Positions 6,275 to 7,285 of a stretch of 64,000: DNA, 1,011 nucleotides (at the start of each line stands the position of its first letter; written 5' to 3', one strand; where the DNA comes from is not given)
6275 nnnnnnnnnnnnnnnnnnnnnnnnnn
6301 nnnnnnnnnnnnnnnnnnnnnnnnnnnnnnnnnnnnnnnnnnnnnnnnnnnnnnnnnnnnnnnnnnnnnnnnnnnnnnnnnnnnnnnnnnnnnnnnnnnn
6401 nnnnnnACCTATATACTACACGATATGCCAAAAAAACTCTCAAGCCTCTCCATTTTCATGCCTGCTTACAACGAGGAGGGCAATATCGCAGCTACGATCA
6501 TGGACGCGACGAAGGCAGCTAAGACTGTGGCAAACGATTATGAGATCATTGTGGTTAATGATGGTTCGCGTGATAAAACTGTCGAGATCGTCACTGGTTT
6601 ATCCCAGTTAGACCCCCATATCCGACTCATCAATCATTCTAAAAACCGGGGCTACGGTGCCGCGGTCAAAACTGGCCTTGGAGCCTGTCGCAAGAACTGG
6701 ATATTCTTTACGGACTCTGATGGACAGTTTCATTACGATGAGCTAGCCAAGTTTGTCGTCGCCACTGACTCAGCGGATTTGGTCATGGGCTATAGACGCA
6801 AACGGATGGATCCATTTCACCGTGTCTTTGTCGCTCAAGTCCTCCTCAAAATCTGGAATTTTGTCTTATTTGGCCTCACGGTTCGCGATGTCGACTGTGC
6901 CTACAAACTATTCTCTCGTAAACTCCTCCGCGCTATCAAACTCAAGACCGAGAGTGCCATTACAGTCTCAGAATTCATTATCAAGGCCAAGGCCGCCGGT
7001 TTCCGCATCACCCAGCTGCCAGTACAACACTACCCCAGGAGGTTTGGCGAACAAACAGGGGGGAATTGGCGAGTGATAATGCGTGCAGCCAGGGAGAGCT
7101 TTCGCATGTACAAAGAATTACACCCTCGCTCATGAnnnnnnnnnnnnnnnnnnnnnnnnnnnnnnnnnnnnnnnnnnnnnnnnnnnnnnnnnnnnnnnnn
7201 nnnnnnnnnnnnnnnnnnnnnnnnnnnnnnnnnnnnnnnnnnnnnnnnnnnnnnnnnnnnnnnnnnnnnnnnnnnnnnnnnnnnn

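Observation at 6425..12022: Iterated 'polyprenyl-P-sugar synthase (GT2) -> GT-C membrane transferase' modules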

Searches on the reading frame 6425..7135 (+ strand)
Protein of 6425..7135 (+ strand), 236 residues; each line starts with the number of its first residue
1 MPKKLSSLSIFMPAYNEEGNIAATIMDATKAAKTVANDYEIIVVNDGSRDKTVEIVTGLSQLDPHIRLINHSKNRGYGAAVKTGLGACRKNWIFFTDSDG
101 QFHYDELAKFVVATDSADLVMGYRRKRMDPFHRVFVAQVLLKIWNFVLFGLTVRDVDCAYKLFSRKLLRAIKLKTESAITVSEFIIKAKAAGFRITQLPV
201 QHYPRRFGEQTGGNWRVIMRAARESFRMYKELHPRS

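Call 4: search_protein_families(library=pfam, proteins=[window:6425-7135:+], max_evalue=0.01)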
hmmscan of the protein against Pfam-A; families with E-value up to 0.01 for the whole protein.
window:6425-7135:+ (236 aa): 3 families
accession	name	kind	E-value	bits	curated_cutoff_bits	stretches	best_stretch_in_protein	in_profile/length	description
PF00535.33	Glycos_transf_2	-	1.1e-29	104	23.3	1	9-168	1-164/168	Glycosyl transferase family 2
PF10111.15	Glyco_tranf_2_2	-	5e-10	39.8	27.3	1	9-112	1-104/276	Glycosyltransferase like family 2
PF13704.12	Glyco_tranf_2_4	-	0.00014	22.7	27.5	1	40-106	21-88/98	Glycosyl transferase family 2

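Call 6: search_protein_families(library=ncbifam, proteins=[window:6425-7135:+], max_evalue=0.01)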
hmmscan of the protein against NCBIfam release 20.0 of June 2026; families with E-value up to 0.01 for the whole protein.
window:6425-7135:+ (236 aa): 24 families
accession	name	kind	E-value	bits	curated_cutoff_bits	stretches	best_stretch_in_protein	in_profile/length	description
NF007986.1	PRK10714.1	equivalog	1.2e-20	73.7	529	1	4-211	4-209/316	undecaprenyl-phosphate 4-deoxy-4-formamido-L-arabinose transferase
NF047588.1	GlcsyltransPgfSStrep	equivalog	3.1e-20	72.6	500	1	8-172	3-168/308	glycosyltransferase PgfS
TIGR03937.1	PgaC_IcaA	equivalog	2.2e-17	63.1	422.3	1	5-106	44-142/407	poly-beta-1,6-N-acetyl-D-glucosamine synthase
NF041391.1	DPhHxTase_Halo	equivalog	6.3e-16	58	375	1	12-211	1-191/213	dolichyl-phosphate hexose transferase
NF058614.1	PPMAGASynPpgS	equivalog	1.9e-15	56.9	370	1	10-201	4-195/226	polyprenyl-phospho-N-acetylgalactosaminyl synthase PpgS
NF047683.1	TeichurnBiosyTuaG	equivalog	8.1e-14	51.9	400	1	4-111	4-108/252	teichuronic acid biosynthesis protein TuaG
NF007482.0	PRK10073.1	equivalog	2.3e-13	49.8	423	1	4-103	4-99/334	glycosyltransferase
NF041875.1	EPS_EpsD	equivalog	6.9e-13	48.7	370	1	8-111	1-101/325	exopolysaccharide biosynthesis glycosyltransferase EpsD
TIGR04182.1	glyco_TIGR04182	equivalog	8.6e-12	45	325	1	9-211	3-199/293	S-layer glycoprotein N-glycosyltransferase AglJ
TIGR03965.1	mycofact_glyco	equivalog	2.5e-11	43.1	280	1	5-102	73-167/467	mycofactocin biosynthesis glycosyltransferase MftF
TIGR04283.1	glyco_like_mftF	equivalog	8.5e-11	41.9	182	1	8-129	1-112/221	TIGR04283 family arsenosugar biosynthesis glycosyltransferase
NF010496.0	PRK13915.1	equivalog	2.8e-07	29.9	262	1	3-101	28-128/307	glucosyl-3-phosphoglycerate synthase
TIGR03111.1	glyc2_xrt_Gpos1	hypoth_equivalog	3.9e-07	29.2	363.95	1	3-115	46-157/439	TIGR03111 family XrtG-associated glycosyltransferase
NF045692.1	OglycostaseCruG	equivalog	7.2e-07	28.5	600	1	2-111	37-149/386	2'-O-glycosyltransferase CruG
NF050050.1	ProtGlycPglI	equivalog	9.7e-07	28.4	500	1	7-111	3-105/306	GalNAc(5)-diNAcBac-PP-undecaprenol beta-1,3-glucosyltransferase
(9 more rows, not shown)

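Call 13: search_solved_structures(query=window:6425-7135:+, max_evalue=0.001)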
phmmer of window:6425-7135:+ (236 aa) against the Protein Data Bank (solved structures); distinct sequences matched with E-value up to 0.001: 19.
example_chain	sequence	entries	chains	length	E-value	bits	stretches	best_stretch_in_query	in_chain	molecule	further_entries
9bhc_C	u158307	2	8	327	9.5e-18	68.2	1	6-216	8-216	Undecaprenyl-phosphate 4-deoxy-4-formamido-L-arabinose transferase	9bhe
8vxh_A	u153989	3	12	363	1.3e-17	67.8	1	6-216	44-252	Undecaprenyl-phosphate 4-deoxy-4-formamido-L-arabinose transferase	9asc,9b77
9hwj_A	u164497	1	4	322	6.4e-17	65.4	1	6-216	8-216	Undecaprenyl-phosphate 4-deoxy-4-formamido-L-arabinose transferase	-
2z86_A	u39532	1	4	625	1.5e-15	61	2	3-105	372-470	Chondroitin synthase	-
2z87_A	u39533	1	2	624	1.5e-15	61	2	3-105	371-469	Chondroitin synthase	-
5eke_A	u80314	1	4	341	2.4e-14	57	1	7-224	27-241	Uncharacterized glycosyltransferase sll0501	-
5ekp_C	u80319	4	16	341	5e-14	56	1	7-217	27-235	Uncharacterized glycosyltransferase sll0501 | Glycosyltransferase sll0501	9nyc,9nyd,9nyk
9nye_A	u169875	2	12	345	5.2e-14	55.9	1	7-217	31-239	Glycosyltransferase sll0501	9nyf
5mlz_A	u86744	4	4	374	1.2e-08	38.4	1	7-227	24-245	Dolichol monophosphate mannose synthase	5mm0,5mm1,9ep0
6p61_A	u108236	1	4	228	1.7e-07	34.7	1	3-106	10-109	Glycosyltransferase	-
3bcv_A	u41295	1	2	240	2.8e-07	33.9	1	7-105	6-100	Putative glycosyltransferase protein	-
5hea_A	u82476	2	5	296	8.9e-07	32.3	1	8-114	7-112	Putative glycosyltransferase (GalT1)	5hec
6h1j_A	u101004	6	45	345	1.7e-06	31.4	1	5-122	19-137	Probable ss-1,3-N-acetylglucosaminyltransferase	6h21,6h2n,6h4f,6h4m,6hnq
8vh7_A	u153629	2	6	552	3e-06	30.5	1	8-111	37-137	Heparosan synthase B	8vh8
8viw_A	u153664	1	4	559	3.1e-06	30.5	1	8-111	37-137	Heparosan synthase B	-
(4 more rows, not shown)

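Call 19: find_encoding_contigs(protein=window:6425-7135:+, flank=10000, max_places=6)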
Protein window:6425-7135:+ (236 aa): no gene with exactly this product is on record in the collection.

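Call 20: find_homologous_proteins(query=window:6425-7135:+, max_evalue=1e-10)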
Query window:6425-7135:+ (236 aa): 3580 proteins with E <= 1e-10 among 4234 candidates; the best 120 are listed.
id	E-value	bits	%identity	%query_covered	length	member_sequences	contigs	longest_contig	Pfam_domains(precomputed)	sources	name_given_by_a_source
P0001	8.6e-147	505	100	95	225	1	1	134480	PF10111.15,PF13641.13,PF00535.33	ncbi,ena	-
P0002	7.4e-138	476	90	99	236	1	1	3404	PF10111.15,PF13641.13,PF00535.33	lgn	-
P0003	1.3e-137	475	89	100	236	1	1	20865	PF10111.15,PF13641.13,PF00535.33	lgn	-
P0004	5.2e-137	473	89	99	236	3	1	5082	PF10111.15,PF13641.13,PF00535.33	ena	-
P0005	1.7e-136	471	89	99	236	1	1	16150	PF10111.15,PF13641.13,PF00535.33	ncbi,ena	-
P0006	3.4e-134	464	87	99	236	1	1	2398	PF10111.15,PF13641.13,PF00535.33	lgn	-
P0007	4.7e-134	463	87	99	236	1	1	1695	PF10111.15,PF13641.13,PF00535.33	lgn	-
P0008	2.3e-132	458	90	94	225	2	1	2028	PF10111.15,PF13641.13,PF00535.33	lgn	-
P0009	1.1e-131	456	86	99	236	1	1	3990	PF10111.15,PF13641.13,PF00535.33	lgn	-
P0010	4.3e-130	450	85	100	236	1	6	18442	PF10111.15,PF13641.13,PF00535.33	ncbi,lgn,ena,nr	ncbi:MAG: Glycosyltransferase [Microgenomates group bacterium GW2011_GWA2_46_7]|nr:MAG: Glycosyltran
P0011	4.5e-128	444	83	99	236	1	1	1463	PF10111.15,PF13641.13,PF00535.33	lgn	-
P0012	6.8e-127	440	84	99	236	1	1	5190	PF10111.15,PF13641.13,PF00535.33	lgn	-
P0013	7.2e-127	440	83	100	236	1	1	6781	PF10111.15,PF13641.13,PF00535.33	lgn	-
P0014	2.4e-125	435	81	99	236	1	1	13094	PF10111.15,PF13641.13,PF00535.33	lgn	-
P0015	4.8e-125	434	81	99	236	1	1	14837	PF10111.15,PF13641.13,PF00535.33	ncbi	ncbi:MAG: glycosyltransferase family 2 protein [bacterium]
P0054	3.8e-116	405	78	97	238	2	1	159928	PF10111.15,PF13641.13,PF00535.33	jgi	-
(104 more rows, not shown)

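Call 21: find_encoding_contigs(protein=P0001, flank=10000, max_places=3)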
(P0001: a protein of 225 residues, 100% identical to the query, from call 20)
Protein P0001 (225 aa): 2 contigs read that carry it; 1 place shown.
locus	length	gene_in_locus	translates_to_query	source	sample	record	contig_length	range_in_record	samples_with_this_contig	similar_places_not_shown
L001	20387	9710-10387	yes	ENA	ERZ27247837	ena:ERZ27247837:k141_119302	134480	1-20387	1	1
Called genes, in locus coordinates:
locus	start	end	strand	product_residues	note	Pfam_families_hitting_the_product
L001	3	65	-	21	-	?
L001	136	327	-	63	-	-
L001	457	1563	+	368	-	-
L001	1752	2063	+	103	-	-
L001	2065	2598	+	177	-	PF00293:NUDIX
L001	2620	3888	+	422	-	PF03446:NAD_binding_2 (faint), PF03721:UDPG_MGDP_dh_N, PF00984:UDPG_MGDP_dh, PF03720:UDPG_MGDP_dh_C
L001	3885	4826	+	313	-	PF01073:3Beta_HSD, PF01370:Epimerase, PF02719:Polysacc_synt_2 (weak), PF04321:RmlD_sub_bind, PF07993:NAD_binding_4 (faint), PF13460:NAD_binding_10, PF16363:GDP_Man_Dehyd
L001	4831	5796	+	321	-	PF01370:Epimerase, PF04321:RmlD_sub_bind, PF16363:GDP_Man_Dehyd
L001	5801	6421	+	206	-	-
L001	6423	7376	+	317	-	PF01073:3Beta_HSD, PF01370:Epimerase, PF04321:RmlD_sub_bind (faint), PF16363:GDP_Man_Dehyd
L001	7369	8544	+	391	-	PF00535:Glycos_transf_2, PF04138:GtrA_DPMS_TM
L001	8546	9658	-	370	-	-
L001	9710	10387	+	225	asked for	PF00535:Glycos_transf_2, PF10111:Glyco_tranf_2_2, PF13641:Glyco_tranf_2_3 (weak)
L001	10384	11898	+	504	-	PF13231:PMT_2 (weak)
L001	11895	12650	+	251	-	PF00535:Glycos_transf_2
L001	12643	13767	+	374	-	PF26314:MptA_B_family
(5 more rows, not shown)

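Call 22: find_encoding_contigs(protein=P0054, flank=10000, max_places=3)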
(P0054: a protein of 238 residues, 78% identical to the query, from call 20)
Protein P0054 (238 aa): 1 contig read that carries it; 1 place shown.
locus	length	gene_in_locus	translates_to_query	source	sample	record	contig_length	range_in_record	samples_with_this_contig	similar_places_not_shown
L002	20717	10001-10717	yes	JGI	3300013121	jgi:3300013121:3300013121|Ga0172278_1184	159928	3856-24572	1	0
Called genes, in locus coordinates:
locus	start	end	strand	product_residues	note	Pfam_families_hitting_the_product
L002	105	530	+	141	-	PF00892:EamA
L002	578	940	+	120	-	-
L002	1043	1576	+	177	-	PF00293:NUDIX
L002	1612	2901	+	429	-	PF03446:NAD_binding_2 (faint), PF03721:UDPG_MGDP_dh_N, PF00984:UDPG_MGDP_dh, PF03720:UDPG_MGDP_dh_C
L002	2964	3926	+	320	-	PF01073:3Beta_HSD (weak), PF01370:Epimerase, PF02719:Polysacc_synt_2 (faint), PF04321:RmlD_sub_bind, PF07993:NAD_binding_4 (faint), PF16363:GDP_Man_Dehyd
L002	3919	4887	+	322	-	PF01370:Epimerase, PF04321:RmlD_sub_bind, PF05368:NmrA (weak), PF16363:GDP_Man_Dehyd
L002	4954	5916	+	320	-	PF00106:adh_short (faint), PF01073:3Beta_HSD, PF01370:Epimerase, PF04321:RmlD_sub_bind (faint), PF07993:NAD_binding_4 (faint), PF16363:GDP_Man_Dehyd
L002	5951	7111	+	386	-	PF00535:Glycos_transf_2, PF04138:GtrA_DPMS_TM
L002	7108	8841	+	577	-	-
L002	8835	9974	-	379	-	-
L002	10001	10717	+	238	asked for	PF00535:Glycos_transf_2, PF10111:Glyco_tranf_2_2, PF13641:Glyco_tranf_2_3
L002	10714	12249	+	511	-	PF13231:PMT_2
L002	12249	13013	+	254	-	PF00535:Glycos_transf_2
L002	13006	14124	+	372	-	PF26314:MptA_B_family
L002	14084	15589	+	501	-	PF13231:PMT_2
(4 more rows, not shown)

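Call 25: find_related_loci(query=window:6425-7135:+, collection=genome_contigs, flank=10000)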
Query window:6425-7135:+ (236 aa) in genome_contigs; peptide patterns used: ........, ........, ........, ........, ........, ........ (x = any residue, [..] = any of these).
599 stretches matched a pattern (row limit reached: there are more); 542 encode a relative of the query (tblastn E <= 1e-3); the best 80 are kept; 80 distinct loci.
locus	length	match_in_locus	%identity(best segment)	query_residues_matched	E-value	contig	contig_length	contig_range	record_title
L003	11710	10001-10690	77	4-233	5e-123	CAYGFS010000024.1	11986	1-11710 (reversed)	MAG TPA_asm: uncultured Pseudomonadales bacterium isolate ERP113451_co1_9 genome assembly, contig: NODE_6427_length_1198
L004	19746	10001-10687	44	1-229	1e-60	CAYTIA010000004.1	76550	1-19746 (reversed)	MAG TPA_asm: uncultured Pseudomonadales bacterium isolate SRP241326_co1_68 genome assembly, contig: NODE_584_length_7655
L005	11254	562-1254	43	1-232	2e-58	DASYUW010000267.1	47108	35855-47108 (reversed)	MAG TPA_asm: Burkholderiales bacterium isolate SMAG_U4605 k141_2579288, whole genome shotgun sequence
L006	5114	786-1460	42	7-232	9e-58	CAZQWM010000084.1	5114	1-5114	MAG TPA_asm: uncultured Pirellulales bacterium isolate binchicken_co196_371 genome assembly, contig: NODE_22662_length_5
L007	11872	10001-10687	43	4-232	2e-57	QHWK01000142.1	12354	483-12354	MAG: Acidobacteria bacterium isolate gp6 AA45 14_1009_16_20cm_scaffold_3469_curated, whole genome shotgun sequence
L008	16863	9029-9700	44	1-221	3e-57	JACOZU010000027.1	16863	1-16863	MAG: Candidatus Woesebacteria bacterium isolate NC_groundwater_213_Ag_S-0.1um_45_9 S4_GD2017_2_S1_scaffold_3303, whole g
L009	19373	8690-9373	39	5-233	7e-57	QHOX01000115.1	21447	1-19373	MAG: Verrucomicrobia bacterium isolate AV42 14_1009_16_30cm_scaffold_12839_curated, whole genome shotgun sequence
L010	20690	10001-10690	40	3-232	1e-56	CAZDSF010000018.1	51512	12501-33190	MAG TPA_asm: uncultured Anaerolineales bacterium isolate binchicken_co26_174 genome assembly, contig: NODE_1012_length_5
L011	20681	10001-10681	41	6-233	7e-56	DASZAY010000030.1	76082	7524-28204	MAG TPA_asm: Thermomicrobiales bacterium isolate SMAG_U6400 k141_12899, whole genome shotgun sequence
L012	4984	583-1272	42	5-233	6e-56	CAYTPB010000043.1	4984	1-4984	MAG TPA_asm: uncultured Gammaproteobacteria bacterium isolate SRP271791_co2_60 genome assembly, contig: NODE_5229_length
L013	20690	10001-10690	38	3-232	1e-55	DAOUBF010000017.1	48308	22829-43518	MAG TPA_asm: Anaerolineae bacterium isolate H68_711 k101_100690, whole genome shotgun sequence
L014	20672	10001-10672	43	7-230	3e-55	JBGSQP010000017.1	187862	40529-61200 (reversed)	MAG: Waddlia sp. isolate JTS-AC334 k141_4336580, whole genome shotgun sequence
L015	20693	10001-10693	39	2-232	3e-55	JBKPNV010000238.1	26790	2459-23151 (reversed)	MAG: Acidobacteriota bacterium isolate GS_HAYS_MAG_00031 GS_HAYS_000000597590, whole genome shotgun sequence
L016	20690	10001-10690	42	6-236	1e-54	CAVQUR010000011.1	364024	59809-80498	MAG: uncultured Gammaproteobacteria bacterium isolate MFD09964.bin.3.18 genome assembly, contig: contig_4453, whole geno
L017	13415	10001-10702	41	4-222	2e-52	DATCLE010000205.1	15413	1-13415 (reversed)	MAG TPA_asm: Dehalococcoidia bacterium isolate SMAG_U7114 k141_400754, whole genome shotgun sequence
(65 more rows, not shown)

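Call 71: predict_structure(alignment_id=A3)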
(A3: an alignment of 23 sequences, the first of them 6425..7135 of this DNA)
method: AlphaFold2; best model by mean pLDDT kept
length: 236 residues; sequences in the alignment: 23
mean_pLDDT: 79.9   pTM: 0.79
mean pLDDT of the five models: 79.9, 78.9, 78.4, 77.7, 77.6
residues with pLDDT >= 90: 79; 70-90: 100; 50-70: 47; < 50: 10
segments of 3 or more residues with pLDDT < 50: 129-134
pLDDT, mean of each block of 10 residues (from residue 1): 84 70 89 95 79 88 92 72 91 80 87 93 67 57 73 69 93 80 87 90 62 65 81 69
secondary structure, 60 per line:
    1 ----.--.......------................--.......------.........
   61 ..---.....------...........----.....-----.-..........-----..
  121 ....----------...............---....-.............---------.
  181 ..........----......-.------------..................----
elements in order: E8-14 H21-35 E39-45 H52-62 E66-70 H77-87 E92-96 H104-113 E119-124 H135-149 H153-156 E158-164 H165-170 H180-190 E195-200 H215-232

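Call 73: fold_search(model_id=the predicted structure, library=pdb)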
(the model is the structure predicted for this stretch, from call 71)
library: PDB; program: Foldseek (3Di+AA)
matches with E <= 10: 1642; with E <= 0.001: 270
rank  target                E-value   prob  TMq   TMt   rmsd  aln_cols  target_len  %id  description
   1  9asc_A                3.5e-16  1.00  0.78  0.59   3.2       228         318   25  Cryo-EM Structure of the Glycosyltransferase ArnC from Salmonella enterica in the UDP-bound State Determined on Talos  (released 2025-02-05)
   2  9b77_A                2.3e-15  1.00  0.73  0.57   4.4       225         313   23  Cryo-EM Structure of the Glycosyltransferase ArnC from Salmonella enterica in the Apo State Determined on Krios micros (released 2025-02-05)
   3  8vxh_A                5.9e-15  1.00  0.73  0.57   4.3       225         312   24  Cryo-EM Structure of the Glycosyltransferase ArnC from Salmonella enterica in the Apo State Determined on Talos Arctic (released 2025-02-05)
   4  9bhc_B                1.3e-14  1.00  0.73  0.58   4.0       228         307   22  Salmonella undecaprenyl-phosphate 4-deoxy-4-formamido-L-arabinose transferase (ArnC) (released 2025-02-12)
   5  9nyf_A                3.9e-14  1.00  0.74  0.58   3.9       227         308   26  Cryo-EM structure of the glycosyltransferase GtrB (tetramer volume) (released 2025-12-17)
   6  9bhe_A                4.1e-14  1.00  0.76  0.59   3.1       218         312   26  Salmonella undecaprenyl-phosphate 4-deoxy-4-formamido-L-arabinose transferase (ArnC) bound to UDP (released 2025-02-12)
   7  9nyd_A                7.3e-14  1.00  0.74  0.58   3.9       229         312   25  Cryo-EM structure of the glycosyltransferase GtrB in the pre-catalysis and product-bound state (released 2025-12-17)
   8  9bhc_A                9.4e-14  1.00  0.71  0.56   4.0       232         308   23  Salmonella undecaprenyl-phosphate 4-deoxy-4-formamido-L-arabinose transferase (ArnC) (released 2025-02-12)
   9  9nyd_C                1.0e-13  1.00  0.74  0.58   3.3       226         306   25  Cryo-EM structure of the glycosyltransferase GtrB in the pre-catalysis and product-bound state (released 2025-12-17)
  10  9nyd_B                1.5e-13  1.00  0.72  0.57   4.5       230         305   25  Cryo-EM structure of the glycosyltransferase GtrB in the pre-catalysis and product-bound state (released 2025-12-17)
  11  9bhe_B                1.8e-13  1.00  0.77  0.60   3.4       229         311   24  Salmonella undecaprenyl-phosphate 4-deoxy-4-formamido-L-arabinose transferase (ArnC) bound to UDP (released 2025-02-12)
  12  9nyc_A                2.4e-13  1.00  0.75  0.58   3.7       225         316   26  Cryo-EM structure of the glycosyltransferase GtrB in the substrate-bound state (released 2025-12-17)
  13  5eke_C                2.4e-13  1.00  0.66  0.52   5.3       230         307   23  Structure of the polyisoprenyl-phosphate glycosyltransferase GtrB (F215A mutant) (released 2016-01-06)
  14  5eke_B                2.7e-13  1.00  0.63  0.51   5.8       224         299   24  Structure of the polyisoprenyl-phosphate glycosyltransferase GtrB (F215A mutant) (released 2016-01-06)
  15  9hwj_A                3.3e-13  1.00  0.72  0.57   5.1       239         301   21  Structure of Undecaprenyl-phosphate 4-deoxy-4-formamido-L-arabinose transferase embedded in nanodisc (released 2026-01-14)
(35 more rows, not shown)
